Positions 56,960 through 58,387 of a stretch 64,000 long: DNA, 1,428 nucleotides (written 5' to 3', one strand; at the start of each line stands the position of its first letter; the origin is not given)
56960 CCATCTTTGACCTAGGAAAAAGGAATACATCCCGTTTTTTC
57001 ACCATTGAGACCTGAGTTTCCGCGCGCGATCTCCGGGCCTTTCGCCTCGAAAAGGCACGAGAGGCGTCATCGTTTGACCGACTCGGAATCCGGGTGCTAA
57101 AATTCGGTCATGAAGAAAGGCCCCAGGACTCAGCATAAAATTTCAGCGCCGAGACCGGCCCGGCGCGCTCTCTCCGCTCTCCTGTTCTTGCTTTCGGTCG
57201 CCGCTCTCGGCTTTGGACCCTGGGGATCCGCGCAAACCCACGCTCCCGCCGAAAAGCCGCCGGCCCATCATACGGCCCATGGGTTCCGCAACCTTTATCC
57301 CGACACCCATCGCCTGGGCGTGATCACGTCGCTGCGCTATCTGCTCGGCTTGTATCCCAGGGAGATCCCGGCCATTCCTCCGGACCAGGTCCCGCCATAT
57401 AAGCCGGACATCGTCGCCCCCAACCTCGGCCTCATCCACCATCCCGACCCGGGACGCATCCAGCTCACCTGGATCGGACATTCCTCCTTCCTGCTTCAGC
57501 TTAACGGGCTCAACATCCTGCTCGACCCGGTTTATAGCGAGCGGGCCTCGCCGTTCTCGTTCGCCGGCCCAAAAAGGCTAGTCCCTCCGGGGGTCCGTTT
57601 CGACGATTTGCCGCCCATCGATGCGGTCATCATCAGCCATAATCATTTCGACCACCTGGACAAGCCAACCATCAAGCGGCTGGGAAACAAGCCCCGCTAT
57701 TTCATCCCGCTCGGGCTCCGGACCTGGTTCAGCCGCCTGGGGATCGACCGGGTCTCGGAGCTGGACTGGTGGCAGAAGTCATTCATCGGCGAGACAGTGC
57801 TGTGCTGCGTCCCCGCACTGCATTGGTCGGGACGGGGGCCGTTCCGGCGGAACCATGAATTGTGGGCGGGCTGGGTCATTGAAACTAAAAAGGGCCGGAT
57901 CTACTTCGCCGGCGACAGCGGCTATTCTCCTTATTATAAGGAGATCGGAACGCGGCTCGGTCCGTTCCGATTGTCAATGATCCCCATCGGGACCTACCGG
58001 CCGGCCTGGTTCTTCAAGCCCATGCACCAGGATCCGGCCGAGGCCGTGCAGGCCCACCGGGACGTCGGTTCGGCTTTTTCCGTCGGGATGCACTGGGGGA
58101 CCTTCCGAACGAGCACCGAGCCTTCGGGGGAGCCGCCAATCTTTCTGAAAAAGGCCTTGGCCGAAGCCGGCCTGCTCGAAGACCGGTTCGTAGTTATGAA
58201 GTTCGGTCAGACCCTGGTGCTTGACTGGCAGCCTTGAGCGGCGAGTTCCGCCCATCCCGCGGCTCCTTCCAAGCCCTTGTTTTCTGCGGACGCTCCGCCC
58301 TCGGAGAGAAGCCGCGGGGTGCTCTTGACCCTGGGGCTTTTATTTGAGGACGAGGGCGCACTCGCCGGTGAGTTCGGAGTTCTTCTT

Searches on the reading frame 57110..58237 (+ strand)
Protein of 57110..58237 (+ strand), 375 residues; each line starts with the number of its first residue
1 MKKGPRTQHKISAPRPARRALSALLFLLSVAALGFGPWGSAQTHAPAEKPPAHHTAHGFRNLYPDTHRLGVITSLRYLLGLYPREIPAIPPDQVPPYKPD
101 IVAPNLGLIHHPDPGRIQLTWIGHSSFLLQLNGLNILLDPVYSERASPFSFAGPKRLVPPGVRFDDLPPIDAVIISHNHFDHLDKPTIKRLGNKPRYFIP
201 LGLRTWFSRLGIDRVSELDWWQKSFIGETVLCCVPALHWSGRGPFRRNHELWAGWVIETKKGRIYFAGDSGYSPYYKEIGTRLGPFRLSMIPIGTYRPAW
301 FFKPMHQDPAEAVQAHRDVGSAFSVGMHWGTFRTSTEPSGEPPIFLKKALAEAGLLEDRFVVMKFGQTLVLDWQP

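Call 3: search_protein_families(library=pfam, proteins=[window:57110-58237:+], max_evalue=0.01)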
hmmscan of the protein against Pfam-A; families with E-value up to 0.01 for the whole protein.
window:57110-58237:+ (375 aa): 3 families
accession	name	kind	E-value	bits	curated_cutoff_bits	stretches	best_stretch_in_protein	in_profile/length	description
PF12706.13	Lactamase_B_2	-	9.1e-40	136.8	27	1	135-329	2-200/200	Beta-lactamase superfamily domain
PF13483.12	Lactamase_B_3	-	1.3e-18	67.9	24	1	118-328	1-160/160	Beta-lactamase superfamily domain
PF00753.33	Lactamase_B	-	1.2e-07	32.3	22.7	1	120-182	2-56/196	Metallo-beta-lactamase superfamily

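Call 4: search_protein_families(library=ncbifam, proteins=[window:57110-58237:+], max_evalue=0.01)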
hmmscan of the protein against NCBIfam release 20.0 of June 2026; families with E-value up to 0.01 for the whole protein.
window:57110-58237:+ (375 aa): 3 families
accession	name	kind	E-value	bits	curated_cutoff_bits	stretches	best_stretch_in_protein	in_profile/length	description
NF001911.0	PRK00685.1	equivalog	6.2e-15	55.3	144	1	118-334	2-199/228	metal-dependent hydrolase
NF008688.0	PRK11709.1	equivalog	0.00026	20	306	0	255-281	213-239/355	L-ascorbate 6-phosphate lactonase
TIGR03675.1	arCOG00543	equivalog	0.0083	14.4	580.2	0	122-183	186-242/631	beta-CASP ribonuclease aCPSF1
